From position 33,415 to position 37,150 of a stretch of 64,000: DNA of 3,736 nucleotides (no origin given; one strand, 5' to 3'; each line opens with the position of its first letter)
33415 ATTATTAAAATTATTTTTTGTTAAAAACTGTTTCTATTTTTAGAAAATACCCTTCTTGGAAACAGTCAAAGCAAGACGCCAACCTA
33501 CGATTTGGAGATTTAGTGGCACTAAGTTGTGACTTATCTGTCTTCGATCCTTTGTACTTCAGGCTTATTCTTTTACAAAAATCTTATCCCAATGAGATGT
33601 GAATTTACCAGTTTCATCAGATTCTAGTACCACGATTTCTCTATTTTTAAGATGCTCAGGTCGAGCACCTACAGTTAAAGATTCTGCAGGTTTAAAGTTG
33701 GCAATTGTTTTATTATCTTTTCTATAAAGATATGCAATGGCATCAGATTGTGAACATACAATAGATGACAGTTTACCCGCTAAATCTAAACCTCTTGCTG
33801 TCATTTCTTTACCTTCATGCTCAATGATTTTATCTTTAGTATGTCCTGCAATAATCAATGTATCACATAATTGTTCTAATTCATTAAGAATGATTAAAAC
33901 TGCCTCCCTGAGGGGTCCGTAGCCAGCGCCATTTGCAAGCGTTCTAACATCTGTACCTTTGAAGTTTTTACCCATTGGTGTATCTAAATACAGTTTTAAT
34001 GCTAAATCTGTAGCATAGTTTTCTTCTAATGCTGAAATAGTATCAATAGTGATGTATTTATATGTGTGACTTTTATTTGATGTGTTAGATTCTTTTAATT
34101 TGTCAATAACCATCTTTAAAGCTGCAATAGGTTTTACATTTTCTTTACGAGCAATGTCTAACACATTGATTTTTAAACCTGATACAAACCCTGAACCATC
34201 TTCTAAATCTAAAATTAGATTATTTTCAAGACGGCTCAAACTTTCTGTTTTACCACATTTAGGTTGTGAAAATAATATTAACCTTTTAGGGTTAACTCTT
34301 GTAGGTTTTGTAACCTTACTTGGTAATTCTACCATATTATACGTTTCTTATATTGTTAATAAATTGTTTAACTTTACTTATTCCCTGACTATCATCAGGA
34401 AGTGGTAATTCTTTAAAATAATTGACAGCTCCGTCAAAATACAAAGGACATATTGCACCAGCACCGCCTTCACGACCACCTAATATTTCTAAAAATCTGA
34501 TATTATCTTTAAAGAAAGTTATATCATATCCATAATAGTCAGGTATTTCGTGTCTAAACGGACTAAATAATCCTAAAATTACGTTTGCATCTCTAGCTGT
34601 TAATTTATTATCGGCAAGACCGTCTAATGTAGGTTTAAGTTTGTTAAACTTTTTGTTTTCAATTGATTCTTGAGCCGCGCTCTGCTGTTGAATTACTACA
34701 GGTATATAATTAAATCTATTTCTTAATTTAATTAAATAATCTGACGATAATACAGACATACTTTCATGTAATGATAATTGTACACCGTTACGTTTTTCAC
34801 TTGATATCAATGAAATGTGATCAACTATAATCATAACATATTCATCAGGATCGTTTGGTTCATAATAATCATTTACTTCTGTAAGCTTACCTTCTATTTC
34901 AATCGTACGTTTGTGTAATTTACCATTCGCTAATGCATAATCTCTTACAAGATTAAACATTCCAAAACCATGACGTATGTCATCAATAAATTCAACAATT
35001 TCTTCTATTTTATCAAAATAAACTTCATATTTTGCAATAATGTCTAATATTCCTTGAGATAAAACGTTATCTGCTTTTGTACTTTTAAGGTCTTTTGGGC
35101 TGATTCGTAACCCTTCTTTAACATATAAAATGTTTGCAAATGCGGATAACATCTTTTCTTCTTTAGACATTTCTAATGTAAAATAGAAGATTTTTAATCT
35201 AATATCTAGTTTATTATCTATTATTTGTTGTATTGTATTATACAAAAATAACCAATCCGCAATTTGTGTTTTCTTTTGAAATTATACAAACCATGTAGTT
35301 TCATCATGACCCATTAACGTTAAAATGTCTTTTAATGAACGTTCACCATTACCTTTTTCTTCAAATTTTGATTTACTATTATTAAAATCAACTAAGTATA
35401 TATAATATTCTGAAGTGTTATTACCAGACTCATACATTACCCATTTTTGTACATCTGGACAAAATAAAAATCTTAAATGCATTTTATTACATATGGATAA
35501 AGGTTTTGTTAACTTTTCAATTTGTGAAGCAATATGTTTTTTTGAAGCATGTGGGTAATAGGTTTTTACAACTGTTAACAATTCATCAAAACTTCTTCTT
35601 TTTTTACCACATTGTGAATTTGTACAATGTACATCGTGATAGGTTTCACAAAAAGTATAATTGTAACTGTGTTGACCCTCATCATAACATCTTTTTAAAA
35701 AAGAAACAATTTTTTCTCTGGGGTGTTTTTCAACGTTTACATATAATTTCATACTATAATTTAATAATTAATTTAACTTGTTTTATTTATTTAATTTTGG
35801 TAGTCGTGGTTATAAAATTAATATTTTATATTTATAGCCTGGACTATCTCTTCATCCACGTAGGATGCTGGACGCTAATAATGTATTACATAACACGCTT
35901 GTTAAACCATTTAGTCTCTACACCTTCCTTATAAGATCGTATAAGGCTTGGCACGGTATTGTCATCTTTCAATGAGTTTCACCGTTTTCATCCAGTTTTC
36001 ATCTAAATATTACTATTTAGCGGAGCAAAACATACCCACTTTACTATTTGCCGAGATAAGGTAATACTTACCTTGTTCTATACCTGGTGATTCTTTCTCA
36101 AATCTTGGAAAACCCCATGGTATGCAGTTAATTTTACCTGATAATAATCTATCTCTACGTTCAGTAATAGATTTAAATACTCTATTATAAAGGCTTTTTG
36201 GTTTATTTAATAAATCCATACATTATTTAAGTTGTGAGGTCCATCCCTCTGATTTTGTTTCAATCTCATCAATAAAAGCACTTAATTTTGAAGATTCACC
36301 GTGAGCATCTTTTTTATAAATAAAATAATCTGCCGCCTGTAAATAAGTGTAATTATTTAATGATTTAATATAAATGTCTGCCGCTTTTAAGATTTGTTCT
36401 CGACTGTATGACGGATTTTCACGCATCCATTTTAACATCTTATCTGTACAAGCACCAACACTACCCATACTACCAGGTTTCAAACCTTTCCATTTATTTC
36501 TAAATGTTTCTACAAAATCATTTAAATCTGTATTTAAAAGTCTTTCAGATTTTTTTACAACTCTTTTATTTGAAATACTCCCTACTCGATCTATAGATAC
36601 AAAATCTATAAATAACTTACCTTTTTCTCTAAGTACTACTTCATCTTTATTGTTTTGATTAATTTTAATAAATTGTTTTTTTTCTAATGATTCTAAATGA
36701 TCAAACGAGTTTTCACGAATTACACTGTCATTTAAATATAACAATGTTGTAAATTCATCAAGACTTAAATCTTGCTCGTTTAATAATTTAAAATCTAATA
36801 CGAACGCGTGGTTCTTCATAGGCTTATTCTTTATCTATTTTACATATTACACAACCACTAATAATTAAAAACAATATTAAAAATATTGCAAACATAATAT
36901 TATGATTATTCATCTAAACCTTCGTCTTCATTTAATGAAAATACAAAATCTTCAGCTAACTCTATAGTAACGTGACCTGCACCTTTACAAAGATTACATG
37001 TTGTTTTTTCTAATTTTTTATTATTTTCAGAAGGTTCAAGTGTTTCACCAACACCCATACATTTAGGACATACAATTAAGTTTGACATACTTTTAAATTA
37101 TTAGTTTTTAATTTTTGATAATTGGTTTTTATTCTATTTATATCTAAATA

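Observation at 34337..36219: DnaB-like helicase split at the Walker A region by a ~770-bp insertion carrying a Cys/His-rich ORF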

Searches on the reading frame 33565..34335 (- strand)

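Call 6: search_protein_families(library=pfam, proteins=[window:33565-34335:-], max_evalue=1)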
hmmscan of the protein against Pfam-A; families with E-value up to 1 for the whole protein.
window:33565-34335:- (256 aa): 1 family
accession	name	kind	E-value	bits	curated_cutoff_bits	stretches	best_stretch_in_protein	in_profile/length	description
PF13479.12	AAA_24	-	1.1e-17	65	27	1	16-220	2-189/195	AAA domain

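Call 7: search_protein_families(library=phrogs, proteins=[window:33565-34335:-], max_evalue=0.01)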
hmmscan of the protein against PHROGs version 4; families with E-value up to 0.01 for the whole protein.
window:33565-34335:- (256 aa): 2 families
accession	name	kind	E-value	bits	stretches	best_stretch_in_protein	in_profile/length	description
phrog_124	-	DNA, RNA and nucleotide metabolism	7.6e-23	82.5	1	9-210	35-219/382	Sak4-like ssDNA annealing protein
phrog_8097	-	DNA, RNA and nucleotide metabolism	0.0067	16.2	0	4-233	247-468/598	exonuclease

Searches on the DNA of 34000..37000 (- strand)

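Call 5: search_dna_similar(query=window:34000-37000:-, collection=phages, mode=near, max_rows=30)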
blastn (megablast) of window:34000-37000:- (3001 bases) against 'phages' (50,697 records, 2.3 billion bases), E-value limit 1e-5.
No match.
